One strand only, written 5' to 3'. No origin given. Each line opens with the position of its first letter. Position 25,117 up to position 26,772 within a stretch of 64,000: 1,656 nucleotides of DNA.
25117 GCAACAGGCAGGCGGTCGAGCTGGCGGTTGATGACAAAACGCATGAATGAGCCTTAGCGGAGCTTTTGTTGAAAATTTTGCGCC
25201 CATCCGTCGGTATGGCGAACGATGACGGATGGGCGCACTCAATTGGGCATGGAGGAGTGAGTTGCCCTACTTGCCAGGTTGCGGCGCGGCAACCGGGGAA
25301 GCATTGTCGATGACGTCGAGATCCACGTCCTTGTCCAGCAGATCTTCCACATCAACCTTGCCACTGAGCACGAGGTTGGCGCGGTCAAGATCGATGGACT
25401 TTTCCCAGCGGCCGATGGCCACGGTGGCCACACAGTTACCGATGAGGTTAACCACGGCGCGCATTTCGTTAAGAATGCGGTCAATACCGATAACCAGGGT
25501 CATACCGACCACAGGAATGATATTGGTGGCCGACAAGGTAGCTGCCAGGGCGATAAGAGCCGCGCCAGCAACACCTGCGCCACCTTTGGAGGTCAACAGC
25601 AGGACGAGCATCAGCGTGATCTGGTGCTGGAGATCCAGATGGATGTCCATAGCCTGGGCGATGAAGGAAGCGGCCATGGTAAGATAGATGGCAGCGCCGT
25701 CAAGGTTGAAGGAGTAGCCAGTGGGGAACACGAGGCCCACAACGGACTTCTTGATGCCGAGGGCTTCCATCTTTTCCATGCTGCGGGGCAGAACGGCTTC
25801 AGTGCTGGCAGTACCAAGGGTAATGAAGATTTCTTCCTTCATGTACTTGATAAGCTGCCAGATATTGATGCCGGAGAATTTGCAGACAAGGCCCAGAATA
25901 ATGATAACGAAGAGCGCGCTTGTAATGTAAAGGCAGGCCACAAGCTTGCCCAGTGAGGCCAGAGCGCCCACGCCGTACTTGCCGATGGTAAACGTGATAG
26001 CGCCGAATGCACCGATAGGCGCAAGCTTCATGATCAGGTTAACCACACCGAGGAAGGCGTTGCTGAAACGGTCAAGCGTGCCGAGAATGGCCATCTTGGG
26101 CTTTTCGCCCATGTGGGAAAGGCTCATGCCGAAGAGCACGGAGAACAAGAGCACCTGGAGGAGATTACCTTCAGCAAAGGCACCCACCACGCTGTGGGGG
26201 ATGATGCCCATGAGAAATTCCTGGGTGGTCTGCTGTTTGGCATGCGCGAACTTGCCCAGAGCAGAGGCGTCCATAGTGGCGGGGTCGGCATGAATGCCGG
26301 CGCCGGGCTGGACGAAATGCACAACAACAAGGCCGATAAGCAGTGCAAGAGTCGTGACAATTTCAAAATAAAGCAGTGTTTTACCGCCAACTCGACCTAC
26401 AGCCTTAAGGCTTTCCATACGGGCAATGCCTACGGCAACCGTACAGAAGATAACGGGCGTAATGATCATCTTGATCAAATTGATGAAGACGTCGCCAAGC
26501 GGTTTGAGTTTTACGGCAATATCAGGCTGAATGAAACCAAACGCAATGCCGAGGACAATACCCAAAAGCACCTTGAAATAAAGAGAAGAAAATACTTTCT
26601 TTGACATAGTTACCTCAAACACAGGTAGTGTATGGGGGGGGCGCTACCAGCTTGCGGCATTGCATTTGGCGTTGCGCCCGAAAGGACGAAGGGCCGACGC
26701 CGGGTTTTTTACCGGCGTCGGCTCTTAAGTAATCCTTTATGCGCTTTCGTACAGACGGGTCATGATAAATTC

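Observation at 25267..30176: Sigma54/GAF-activator-controlled operon encoding a two-subunit UxaA-family lyase with SuyAB-like architecture plus a DctA transporter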

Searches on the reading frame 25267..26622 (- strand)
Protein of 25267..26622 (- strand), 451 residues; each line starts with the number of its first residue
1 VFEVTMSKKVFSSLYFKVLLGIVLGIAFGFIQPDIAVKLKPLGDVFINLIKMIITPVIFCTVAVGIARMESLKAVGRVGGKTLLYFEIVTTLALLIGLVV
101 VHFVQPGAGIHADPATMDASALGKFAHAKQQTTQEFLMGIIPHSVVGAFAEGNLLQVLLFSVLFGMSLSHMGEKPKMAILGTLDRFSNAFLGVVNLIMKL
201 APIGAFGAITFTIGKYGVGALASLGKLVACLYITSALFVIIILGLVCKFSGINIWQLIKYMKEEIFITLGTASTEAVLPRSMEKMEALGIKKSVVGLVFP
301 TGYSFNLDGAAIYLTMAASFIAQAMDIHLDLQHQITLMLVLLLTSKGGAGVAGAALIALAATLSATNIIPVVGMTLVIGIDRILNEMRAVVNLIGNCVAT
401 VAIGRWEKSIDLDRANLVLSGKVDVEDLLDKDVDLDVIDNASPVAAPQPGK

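Call 3: search_protein_families(library=ncbifam, proteins=[window:25267-26622:-], max_evalue=0.001)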
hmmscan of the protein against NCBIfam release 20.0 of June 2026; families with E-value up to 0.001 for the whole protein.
window:25267-26622:- (451 aa): 4 families
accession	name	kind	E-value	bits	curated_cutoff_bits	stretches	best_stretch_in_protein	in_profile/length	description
NF002461.0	PRK01663.1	subfamily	4.4e-178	592.7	513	1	7-424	2-419/428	C4-dicarboxylate transporter DctA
NF009587.0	PRK13027.1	subfamily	2.1e-163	544.2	570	1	7-428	2-424/442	C4-dicarboxylate transporter DctA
NF008440.0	PRK11283.1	equivalog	1.8e-102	343.3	638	1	9-416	3-421/437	glutamate/aspartate:proton symporter GltP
NF010151.0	PRK13628.1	equivalog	2.4e-30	105.9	308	1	10-380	12-376/407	serine/threonine transporter SstT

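Call 4: search_protein_families(library=pfam, proteins=[window:25267-26622:-], max_evalue=0.001)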
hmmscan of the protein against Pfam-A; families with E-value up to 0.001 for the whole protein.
window:25267-26622:- (451 aa): 1 family
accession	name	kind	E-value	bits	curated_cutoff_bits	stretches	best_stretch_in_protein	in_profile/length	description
PF00375.23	SDF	-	8.7e-110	367.8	27.9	1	14-406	1-387/387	Sodium:dicarboxylate symporter family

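Call 65: find_homologous_proteins(query=window:25267-26607:-, max_evalue=1e-20)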
Query window:25267-26607:- (446 aa): 8000 proteins with E <= 1e-20 among 8000 candidates; the best 120 are listed.
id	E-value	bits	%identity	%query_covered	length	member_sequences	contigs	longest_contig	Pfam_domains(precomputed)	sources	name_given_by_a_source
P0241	3.7e-269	911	97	100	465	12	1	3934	PF00375.24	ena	-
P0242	2.7e-265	898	95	100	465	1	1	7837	PF00375.24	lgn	-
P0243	7.5e-265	897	95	100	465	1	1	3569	PF00375.24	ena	-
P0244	9.6e-265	896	95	100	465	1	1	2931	PF00375.24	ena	-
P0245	1.9e-261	885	93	100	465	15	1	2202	PF00375.24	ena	-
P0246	2.5e-259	878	92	100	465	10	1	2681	PF00375.24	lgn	-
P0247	6.5e-243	824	87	100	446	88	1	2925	PF00375.24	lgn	-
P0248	1.7e-216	737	79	100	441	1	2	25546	PF00375.24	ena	-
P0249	3.3e-206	703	78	93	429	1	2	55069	PF00375.24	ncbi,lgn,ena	-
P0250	1.8e-205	701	78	93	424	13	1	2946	PF00375.24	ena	-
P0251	2.1e-203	694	77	94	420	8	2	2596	PF00375.24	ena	-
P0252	1.9e-199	681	79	92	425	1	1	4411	PF00375.24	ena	-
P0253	2.0e-196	671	76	96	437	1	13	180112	PF00375.24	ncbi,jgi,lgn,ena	jgi:aerobic C4-dicarboxylate transport protein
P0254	5.9e-196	670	75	96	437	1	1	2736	PF00375.24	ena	-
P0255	6.5e-196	670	74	95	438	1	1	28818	PF00375.24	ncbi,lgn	-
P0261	7.7e-189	646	70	99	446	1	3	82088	PF00375.24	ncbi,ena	-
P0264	7.9e-185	633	72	94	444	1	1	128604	PF00375.24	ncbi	-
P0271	3.1e-172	591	65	97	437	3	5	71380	PF00375.24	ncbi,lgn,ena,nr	ncbi:MAG TPA: C4-dicarboxylate transporter DctA [Solidesulfovibrio sp.]|nr:C4-dicarboxylate transpor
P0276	5.6e-165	568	65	94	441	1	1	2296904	PF00375.24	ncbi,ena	-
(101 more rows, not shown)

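Call 66: find_encoding_contigs(protein=P0253, flank=6000, max_places=2)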
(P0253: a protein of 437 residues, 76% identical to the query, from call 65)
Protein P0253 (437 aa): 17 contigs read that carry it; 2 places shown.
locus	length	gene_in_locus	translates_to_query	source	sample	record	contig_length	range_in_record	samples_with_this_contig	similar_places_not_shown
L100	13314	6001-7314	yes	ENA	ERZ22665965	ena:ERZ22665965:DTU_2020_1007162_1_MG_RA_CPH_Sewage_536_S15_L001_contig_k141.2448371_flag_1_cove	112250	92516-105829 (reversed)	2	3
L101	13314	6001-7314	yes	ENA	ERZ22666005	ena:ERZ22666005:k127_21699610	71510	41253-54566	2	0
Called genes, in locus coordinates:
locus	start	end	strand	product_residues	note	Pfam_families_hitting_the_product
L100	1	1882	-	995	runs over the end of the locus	PF01966:HD (faint), PF13487:HD_5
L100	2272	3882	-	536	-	PF01590:GAF, PF13185:GAF_2, PF00158:Sigma54_activat, PF14532:Sigma54_activ_2, PF01078:Mg_chelatase, PF00004:AAA, PF07728:AAA_5, PF25601:AAA_lid_14, +4 more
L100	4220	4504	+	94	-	-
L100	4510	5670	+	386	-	PF04295:GD_AH_second, PF20629:GD_AH_C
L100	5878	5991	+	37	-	-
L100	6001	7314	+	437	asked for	PF00375:SDF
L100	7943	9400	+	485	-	PF00171:Aldedh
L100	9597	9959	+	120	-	-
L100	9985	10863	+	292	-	-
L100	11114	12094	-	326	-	PF01966:HD (weak)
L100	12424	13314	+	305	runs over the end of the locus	PF01022:HTH_5, PF12840:HTH_20 (weak), PF01209:Ubie_methyltran (weak), PF13489:Methyltransf_23, PF08241:Methyltransf_11, PF08242:Methyltransf_12, PF13649:Methyltransf_25, PF13847:Methyltransf_31, +2 more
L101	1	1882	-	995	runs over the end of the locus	PF01966:HD (faint), PF13487:HD_5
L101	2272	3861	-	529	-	PF01590:GAF, PF13185:GAF_2, PF00158:Sigma54_activat, PF01078:Mg_chelatase, PF14532:Sigma54_activ_2, PF00004:AAA, PF07728:AAA_5, PF25601:AAA_lid_14, +4 more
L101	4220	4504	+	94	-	-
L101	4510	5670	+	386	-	PF04295:GD_AH_second, PF20629:GD_AH_C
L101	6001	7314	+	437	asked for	PF00375:SDF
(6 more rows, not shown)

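Call 67: find_encoding_contigs(protein=P0264, flank=6000, max_places=1)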
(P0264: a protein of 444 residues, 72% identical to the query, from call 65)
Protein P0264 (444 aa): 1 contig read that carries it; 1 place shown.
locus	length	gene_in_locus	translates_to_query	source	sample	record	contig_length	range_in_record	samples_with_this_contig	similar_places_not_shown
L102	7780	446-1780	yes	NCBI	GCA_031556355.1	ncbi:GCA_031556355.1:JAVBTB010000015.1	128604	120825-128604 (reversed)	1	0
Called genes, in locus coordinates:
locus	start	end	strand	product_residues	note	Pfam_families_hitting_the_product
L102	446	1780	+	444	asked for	PF00375:SDF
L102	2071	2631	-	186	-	PF02572:CobA_CobO_BtuR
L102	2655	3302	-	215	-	-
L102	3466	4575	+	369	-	PF00586:AIRS, PF02769:AIRS_C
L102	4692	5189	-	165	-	PF16694:Cytochrome_P460 (weak)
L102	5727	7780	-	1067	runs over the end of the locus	PF08455:SNF2_assoc, PF00176:SNF2-rel_dom, PF00270:DEAD (weak), PF04851:ResIII, PF00271:Helicase_C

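Call 68: find_encoding_contigs(protein=P0271, flank=6000, max_places=1)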
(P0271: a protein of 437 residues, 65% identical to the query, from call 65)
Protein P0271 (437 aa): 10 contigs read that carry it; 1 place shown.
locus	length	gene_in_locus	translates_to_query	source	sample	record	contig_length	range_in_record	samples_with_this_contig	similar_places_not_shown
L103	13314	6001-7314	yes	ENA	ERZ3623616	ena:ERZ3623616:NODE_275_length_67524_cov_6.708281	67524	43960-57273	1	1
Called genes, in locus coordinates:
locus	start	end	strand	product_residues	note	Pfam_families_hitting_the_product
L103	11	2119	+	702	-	PF02743:dCache_1, PF00672:HAMP, PF00015:MCPsignal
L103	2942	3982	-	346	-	PF02615:Ldh_2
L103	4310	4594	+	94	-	-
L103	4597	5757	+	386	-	PF04295:GD_AH_second, PF20629:GD_AH_C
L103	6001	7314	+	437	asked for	PF00375:SDF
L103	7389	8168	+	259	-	PF00459:Inositol_P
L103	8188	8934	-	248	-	PF00392:GntR, PF07702:UTRA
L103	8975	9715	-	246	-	-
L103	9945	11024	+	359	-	PF00004:AAA, PF20720:nSTAND3 (faint)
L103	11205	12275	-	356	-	PF01594:AI-2E_transport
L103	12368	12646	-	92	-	-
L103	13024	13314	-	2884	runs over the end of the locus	PF10091:Glycoamylase, PF06165:GH94_b-supersand, PF17167:Glyco_hydro_94, PF03633:Glyco_hydro_65C (faint)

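Call 74: find_encoding_contigs(protein=P0276, flank=6000, max_places=1)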
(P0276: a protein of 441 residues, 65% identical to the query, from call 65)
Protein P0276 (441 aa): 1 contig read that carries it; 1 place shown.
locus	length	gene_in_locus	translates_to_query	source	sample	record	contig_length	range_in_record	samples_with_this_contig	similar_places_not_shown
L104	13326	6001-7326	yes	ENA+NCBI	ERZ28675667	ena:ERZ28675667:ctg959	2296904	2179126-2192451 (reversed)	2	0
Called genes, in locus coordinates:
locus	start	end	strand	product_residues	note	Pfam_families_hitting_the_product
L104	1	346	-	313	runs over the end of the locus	PF00795:CN_hydrolase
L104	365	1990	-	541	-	PF00083:Sugar_tr, PF07690:MFS_1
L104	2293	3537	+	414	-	PF00278:Orn_DAP_Arg_deC, PF01168:Ala_racemase_N (weak), PF02784:Orn_Arg_deC_N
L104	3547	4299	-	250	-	PF00392:GntR, PF07702:UTRA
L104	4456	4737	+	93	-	-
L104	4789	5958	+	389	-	PF04295:GD_AH_second, PF20629:GD_AH_C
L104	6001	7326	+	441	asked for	PF00375:SDF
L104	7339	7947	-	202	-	PF01502:PRA-CH, PF01503:PRA-PH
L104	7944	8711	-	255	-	PF00977:His_biosynth, PF01207:Dus (weak), PF03060:NMO (faint)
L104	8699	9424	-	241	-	PF00977:His_biosynth, PF01729:QRPTase_C (faint)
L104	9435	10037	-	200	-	PF00117:GATase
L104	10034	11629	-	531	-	PF00155:Aminotran_1_2, PF00475:IGPD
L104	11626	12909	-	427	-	PF00815:Histidinol_dh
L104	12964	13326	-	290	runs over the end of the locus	PF01634:HisG, PF08029:HisG_C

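Call 75: find_encoding_contigs(protein=P0261, flank=6000, max_places=1)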
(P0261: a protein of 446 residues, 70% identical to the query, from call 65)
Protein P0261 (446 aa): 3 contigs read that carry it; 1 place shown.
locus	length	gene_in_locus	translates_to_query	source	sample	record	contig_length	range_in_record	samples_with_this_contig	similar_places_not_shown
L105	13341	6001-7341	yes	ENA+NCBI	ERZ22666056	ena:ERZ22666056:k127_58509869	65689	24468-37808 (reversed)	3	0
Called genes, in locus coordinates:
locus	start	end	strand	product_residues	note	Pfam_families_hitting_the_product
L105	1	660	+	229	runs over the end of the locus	PF02665:Nitrate_red_gam (faint)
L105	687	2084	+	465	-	PF13183:Fer4_8, PF13534:Fer4_17, PF02754:CCG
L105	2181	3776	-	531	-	PF13185:GAF_2 (weak), PF00158:Sigma54_activat, PF14532:Sigma54_activ_2, PF00004:AAA, PF07724:AAA_2 (weak), PF07728:AAA_5, PF25601:AAA_lid_14, PF02954:HTH_8, +1 more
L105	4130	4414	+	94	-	-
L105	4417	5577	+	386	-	PF04295:GD_AH_second, PF20629:GD_AH_C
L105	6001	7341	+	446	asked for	PF00375:SDF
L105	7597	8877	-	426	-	PF03562:MltA, PF06725:3D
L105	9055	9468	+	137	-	PF13279:4HBT_2, PF03061:4HBT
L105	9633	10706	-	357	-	PF00849:PseudoU_synth_2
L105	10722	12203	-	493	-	PF10396:TrmE_N, PF03193:RsgA_GTPase (faint), PF12631:MnmE_helical, PF00350:Dynamin_N (faint), PF01926:MMR_HSR1, PF02421:FeoB_N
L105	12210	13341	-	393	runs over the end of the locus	PF14804:Jag_N, PF13083:KH_KhpA-B, PF01424:R3H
